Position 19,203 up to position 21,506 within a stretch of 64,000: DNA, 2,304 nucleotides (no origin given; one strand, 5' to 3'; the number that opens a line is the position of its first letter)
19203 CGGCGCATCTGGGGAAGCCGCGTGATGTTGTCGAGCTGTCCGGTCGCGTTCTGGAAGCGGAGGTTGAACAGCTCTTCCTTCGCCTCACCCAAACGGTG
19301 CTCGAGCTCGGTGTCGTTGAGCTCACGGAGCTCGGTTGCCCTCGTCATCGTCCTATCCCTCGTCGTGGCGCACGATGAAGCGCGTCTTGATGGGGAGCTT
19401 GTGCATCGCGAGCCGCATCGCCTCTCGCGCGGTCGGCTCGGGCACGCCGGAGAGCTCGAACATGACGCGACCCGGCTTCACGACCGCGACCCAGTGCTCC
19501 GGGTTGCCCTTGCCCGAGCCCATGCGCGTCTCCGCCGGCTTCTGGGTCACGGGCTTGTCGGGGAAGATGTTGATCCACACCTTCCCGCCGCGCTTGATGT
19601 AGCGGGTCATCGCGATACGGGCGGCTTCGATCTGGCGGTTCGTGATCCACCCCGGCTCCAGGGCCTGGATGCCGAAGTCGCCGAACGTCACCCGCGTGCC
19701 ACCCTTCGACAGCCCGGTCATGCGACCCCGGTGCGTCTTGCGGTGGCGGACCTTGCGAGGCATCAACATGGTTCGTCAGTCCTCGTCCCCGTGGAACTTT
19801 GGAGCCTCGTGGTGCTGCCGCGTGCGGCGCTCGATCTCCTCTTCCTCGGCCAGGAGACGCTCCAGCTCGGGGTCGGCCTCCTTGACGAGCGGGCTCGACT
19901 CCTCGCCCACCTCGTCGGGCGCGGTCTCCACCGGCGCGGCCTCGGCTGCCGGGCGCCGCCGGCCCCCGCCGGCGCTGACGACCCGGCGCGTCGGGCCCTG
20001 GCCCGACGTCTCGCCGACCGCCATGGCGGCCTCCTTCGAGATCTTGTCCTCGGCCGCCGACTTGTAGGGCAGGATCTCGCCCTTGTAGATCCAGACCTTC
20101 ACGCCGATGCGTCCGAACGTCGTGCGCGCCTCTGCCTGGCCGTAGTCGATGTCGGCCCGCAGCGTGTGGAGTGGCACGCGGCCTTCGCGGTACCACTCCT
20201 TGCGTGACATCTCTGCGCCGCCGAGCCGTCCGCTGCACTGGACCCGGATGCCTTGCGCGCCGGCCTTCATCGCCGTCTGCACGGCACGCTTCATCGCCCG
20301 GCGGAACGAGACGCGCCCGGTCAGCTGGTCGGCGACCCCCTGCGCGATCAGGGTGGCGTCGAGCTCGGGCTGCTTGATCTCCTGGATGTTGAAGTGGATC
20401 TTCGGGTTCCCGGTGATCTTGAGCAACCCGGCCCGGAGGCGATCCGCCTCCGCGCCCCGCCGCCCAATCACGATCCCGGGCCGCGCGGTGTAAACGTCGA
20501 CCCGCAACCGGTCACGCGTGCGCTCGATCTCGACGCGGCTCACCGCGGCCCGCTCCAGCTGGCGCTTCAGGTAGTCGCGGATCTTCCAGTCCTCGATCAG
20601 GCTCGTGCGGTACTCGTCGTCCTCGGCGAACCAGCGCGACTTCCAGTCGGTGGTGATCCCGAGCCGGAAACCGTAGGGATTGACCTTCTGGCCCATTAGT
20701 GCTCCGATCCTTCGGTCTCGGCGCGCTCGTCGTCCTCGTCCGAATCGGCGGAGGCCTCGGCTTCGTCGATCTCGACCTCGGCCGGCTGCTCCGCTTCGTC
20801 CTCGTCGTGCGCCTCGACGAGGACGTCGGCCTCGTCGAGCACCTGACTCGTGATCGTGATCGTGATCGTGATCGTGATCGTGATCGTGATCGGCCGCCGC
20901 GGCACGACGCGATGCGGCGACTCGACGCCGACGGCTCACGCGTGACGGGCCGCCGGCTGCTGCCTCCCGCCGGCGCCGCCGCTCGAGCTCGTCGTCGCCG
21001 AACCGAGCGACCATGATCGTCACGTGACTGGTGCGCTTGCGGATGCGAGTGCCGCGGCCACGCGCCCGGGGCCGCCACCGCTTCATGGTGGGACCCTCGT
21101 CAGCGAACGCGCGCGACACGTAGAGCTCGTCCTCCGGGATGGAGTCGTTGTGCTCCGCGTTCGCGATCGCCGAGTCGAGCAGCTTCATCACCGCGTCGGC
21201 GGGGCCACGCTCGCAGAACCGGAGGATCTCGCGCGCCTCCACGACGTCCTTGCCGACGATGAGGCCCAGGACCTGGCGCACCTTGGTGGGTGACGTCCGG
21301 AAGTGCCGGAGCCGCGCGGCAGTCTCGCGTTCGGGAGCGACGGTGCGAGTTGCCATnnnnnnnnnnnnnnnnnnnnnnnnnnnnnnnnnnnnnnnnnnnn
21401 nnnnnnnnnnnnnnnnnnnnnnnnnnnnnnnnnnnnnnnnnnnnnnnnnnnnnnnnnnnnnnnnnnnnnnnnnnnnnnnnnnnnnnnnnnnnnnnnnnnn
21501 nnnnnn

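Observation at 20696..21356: uL22 core and its acidic tail are in different frames; the 0-frame runs without a stop into rpsC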

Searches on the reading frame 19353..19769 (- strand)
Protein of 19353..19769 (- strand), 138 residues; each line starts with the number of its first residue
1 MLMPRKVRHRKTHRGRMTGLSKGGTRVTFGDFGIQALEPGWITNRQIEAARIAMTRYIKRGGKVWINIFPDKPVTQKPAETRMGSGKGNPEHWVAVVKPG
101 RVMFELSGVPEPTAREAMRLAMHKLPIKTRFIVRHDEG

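Call 19: find_encoding_contigs(protein=window:19353-19769:-, flank=2500, max_places=10)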
Protein window:19353-19769:- (138 aa): 4 contigs read that carry it; 4 places shown.
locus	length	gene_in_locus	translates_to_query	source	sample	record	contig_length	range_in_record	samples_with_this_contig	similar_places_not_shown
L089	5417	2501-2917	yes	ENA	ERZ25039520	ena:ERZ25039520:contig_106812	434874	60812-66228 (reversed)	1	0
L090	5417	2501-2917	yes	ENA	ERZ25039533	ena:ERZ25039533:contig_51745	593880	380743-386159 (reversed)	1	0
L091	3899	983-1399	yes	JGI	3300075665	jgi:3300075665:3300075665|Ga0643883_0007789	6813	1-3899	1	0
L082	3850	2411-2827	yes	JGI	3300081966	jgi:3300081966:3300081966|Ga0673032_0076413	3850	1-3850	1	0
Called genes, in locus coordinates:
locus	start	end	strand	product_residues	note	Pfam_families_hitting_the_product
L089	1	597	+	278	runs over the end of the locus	PF00181:Ribosomal_L2_N, PF03947:Ribosomal_L2_C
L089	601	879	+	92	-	PF00203:Ribosomal_S19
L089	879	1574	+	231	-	-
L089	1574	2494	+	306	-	PF07650:KH_2, PF00189:Ribosomal_S3_C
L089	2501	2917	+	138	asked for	PF00252:Ribosomal_L16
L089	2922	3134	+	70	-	PF00831:Ribosomal_L29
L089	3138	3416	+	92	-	PF00366:Ribosomal_S17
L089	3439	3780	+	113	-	PF00238:Ribosomal_L14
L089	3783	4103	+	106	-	PF00467:KOW, PF17136:ribosomal_L24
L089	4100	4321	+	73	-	PF00281:Ribosomal_L5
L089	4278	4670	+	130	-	PF00673:Ribosomal_L5_C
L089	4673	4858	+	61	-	PF00253:Ribosomal_S14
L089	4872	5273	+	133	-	PF00410:Ribosomal_S8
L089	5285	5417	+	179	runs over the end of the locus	PF00347:Ribosomal_L6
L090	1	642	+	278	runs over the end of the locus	PF00181:Ribosomal_L2_N, PF03947:Ribosomal_L2_C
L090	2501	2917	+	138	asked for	PF00252:Ribosomal_L16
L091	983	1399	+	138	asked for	PF00252:Ribosomal_L16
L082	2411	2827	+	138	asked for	PF00252:Ribosomal_L16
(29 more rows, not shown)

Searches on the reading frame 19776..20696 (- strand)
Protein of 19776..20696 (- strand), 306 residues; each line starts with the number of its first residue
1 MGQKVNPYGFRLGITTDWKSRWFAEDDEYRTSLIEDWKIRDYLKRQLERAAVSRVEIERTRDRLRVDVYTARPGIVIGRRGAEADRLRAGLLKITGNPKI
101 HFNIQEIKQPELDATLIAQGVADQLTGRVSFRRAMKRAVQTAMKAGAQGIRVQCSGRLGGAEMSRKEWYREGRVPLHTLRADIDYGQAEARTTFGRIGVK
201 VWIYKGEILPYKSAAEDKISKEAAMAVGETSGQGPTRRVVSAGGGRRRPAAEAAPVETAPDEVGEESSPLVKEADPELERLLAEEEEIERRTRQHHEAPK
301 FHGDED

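Call 11: find_encoding_contigs(protein=window:19776-20696:-, flank=3000, max_places=10)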
Protein window:19776-20696:- (306 aa): 2 contigs read that carry it; 2 places shown.
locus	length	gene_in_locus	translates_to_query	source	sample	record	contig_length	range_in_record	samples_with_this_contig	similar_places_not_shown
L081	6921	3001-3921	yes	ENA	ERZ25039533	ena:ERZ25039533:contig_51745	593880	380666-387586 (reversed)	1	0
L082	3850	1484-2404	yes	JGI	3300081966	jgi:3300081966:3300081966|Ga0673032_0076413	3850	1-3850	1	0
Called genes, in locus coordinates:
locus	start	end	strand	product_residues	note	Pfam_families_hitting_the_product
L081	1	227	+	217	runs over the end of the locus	PF00297:Ribosomal_L3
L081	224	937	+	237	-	PF00573:Ribosomal_L4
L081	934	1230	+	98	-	PF00276:Ribosomal_L23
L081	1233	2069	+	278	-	PF00181:Ribosomal_L2_N, PF03947:Ribosomal_L2_C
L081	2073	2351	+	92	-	PF00203:Ribosomal_S19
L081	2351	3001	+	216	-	-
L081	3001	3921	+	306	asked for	PF07650:KH_2, PF00189:Ribosomal_S3_C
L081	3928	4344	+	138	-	PF00252:Ribosomal_L16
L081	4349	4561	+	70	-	PF00831:Ribosomal_L29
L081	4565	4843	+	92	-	PF00366:Ribosomal_S17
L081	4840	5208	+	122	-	PF00238:Ribosomal_L14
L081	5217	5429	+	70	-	PF00467:KOW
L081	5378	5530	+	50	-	PF17136:ribosomal_L24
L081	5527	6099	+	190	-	PF00281:Ribosomal_L5, PF00673:Ribosomal_L5_C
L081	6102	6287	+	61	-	PF00253:Ribosomal_S14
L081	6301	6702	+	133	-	PF00410:Ribosomal_S8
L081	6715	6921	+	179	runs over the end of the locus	PF00347:Ribosomal_L6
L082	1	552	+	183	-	?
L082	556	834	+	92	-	PF00203:Ribosomal_S19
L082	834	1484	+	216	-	-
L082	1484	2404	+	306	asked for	PF07650:KH_2, PF00189:Ribosomal_S3_C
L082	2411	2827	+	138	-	PF00252:Ribosomal_L16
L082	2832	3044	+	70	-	PF00831:Ribosomal_L29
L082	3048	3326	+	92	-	PF00366:Ribosomal_S17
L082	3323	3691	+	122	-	PF00238:Ribosomal_L14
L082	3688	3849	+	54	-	?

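Call 36: search_protein_families(library=pfam, proteins=[L081:2351-2998:+, window:19779-20696:-], max_evalue=0.01)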
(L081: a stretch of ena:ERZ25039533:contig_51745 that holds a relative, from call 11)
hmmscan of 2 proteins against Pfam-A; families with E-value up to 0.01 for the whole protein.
L081:2351-2998:+ (216 aa): 1 family
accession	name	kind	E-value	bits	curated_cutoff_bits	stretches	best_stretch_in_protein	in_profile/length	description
PF00237.24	Ribosomal_L22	-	2e-35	121.5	28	1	14-116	1-103/104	Ribosomal protein L22p/L17e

window:19779-20696:- (306 aa): 4 families
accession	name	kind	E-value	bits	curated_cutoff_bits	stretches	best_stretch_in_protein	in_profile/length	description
PF00189.25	Ribosomal_S3_C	-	1.7e-38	131.5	34.1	1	121-203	1-83/83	Ribosomal protein S3, C-terminal domain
PF07650.23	KH_2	-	2.7e-18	66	22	1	38-112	1-78/78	KH domain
PF13083.13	KH_KhpA-B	-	0.0003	21.1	32.1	1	39-88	4-55/73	KhpA/KhpB, KH domain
PF05316.17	VAR1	-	0.00036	21.1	33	1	139-203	120-192/195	Mitochondrial ribosomal protein (VAR1)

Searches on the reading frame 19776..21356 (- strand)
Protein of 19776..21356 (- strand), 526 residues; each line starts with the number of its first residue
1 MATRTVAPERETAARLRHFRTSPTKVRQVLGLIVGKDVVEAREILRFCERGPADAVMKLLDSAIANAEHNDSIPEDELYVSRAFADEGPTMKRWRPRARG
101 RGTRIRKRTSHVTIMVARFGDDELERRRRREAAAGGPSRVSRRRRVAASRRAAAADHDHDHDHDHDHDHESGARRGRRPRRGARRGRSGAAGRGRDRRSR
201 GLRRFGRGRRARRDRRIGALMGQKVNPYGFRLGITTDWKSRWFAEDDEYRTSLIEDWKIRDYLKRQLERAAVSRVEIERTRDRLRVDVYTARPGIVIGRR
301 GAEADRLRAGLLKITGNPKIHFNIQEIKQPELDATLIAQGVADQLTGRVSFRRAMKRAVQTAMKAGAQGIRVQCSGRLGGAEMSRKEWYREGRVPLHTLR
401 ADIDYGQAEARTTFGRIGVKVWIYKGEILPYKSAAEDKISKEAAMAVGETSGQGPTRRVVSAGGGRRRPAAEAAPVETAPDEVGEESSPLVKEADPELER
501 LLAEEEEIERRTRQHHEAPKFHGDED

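Call 12: find_encoding_contigs(protein=window:19776-21356:-, flank=3000, max_places=10)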
Protein window:19776-21356:- (526 aa): no gene with exactly this product is on record in the collection.

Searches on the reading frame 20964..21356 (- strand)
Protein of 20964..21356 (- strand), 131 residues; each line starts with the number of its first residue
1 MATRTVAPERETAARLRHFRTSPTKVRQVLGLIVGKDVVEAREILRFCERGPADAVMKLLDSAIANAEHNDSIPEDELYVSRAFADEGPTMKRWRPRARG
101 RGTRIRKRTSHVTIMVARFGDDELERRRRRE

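Call 5: find_related_loci(query=window:20964-21356:-, collection=genome_contigs, flank=3000)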
Query seq(131 aa) (131 aa) in genome_contigs; peptide patterns used: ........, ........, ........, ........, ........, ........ (x = any residue, [..] = any of these).
600 stretches matched a pattern (row limit reached: there are more); 575 encode a relative of the query (tblastn E <= 1e-3); the best 80 are kept; 80 distinct loci.
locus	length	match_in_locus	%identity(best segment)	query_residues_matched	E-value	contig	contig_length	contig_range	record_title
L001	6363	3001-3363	83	11-131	3e-67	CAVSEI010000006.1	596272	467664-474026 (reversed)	MAG: uncultured Actinomycetes bacterium isolate MFD02134.bin.2.158 genome assembly, contig: contig_2722, whole genome sh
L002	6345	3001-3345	85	11-125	3e-63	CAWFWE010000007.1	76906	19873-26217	MAG: uncultured Actinomycetes bacterium isolate MFD04944.bin.2.69 genome assembly, contig: contig_43251, whole genome sh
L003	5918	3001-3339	65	12-124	1e-43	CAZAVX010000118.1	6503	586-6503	MAG TPA_asm: uncultured Iamiaceae bacterium isolate SRP268622_co1_36 genome assembly, contig: NODE_29486_length_6503_cov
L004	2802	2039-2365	63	22-130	5e-42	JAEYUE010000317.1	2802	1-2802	MAG: Proteobacteria bacterium isolate OH_CBlB_159 k127_3650767, whole genome shotgun sequence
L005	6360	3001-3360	59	12-131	2e-41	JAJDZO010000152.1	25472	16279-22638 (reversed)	MAG: Acidimicrobiia bacterium isolate jk18x40bins.8 k141_2358089, whole genome shotgun sequence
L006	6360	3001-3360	59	12-131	7e-41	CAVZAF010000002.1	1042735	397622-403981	MAG: uncultured Acidimicrobiales bacterium isolate MFD02134.bin.2.1 genome assembly, contig: contig_11388, whole genome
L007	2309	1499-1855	58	12-130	3e-41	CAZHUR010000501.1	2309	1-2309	MAG TPA_asm: uncultured Acidimicrobiales bacterium isolate SRP114822_co3_62 genome assembly, contig: NODE_13703_length_2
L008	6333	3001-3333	70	9-119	5e-40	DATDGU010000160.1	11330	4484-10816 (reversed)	MAG TPA_asm: Acidimicrobiia bacterium isolate SMAG_U260 k141_663916, whole genome shotgun sequence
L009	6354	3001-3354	57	1-117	3e-35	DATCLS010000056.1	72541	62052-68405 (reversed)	MAG TPA_asm: Acidimicrobiales bacterium isolate SMAG_U7128 k141_669758, whole genome shotgun sequence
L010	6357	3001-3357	57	12-130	4e-35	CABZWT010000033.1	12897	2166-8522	MAG: Actinobacteria bacterium isolate AG-343-B13 genome assembly, contig: AG-343-B13_NODE_33, whole genome shotgun seque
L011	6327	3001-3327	55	9-117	4e-33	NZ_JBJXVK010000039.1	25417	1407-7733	Pectobacterium sp. B2J-2 Scaffold39, whole genome shotgun sequence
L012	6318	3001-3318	53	11-116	4e-33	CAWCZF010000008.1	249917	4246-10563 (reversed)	MAG: uncultured Actinomycetota bacterium isolate MFD01213.bin.2.184 genome assembly, contig: contig_52726, whole genome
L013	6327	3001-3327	54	9-117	4e-33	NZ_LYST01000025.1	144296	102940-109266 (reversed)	Gilliamella sp. wkB171 Gilliamella_apicola_wkB171_contig31, whole genome shotgun sequence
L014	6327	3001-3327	56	9-117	5e-33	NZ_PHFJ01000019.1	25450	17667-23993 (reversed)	Proteus penneri strain ATCC 33519 Scaffold18_1, whole genome shotgun sequence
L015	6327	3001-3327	54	9-117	1e-32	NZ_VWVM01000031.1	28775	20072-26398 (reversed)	Candidatus Pantoea gossypiicola isolate B_8 Scaffold_31, whole genome shotgun sequence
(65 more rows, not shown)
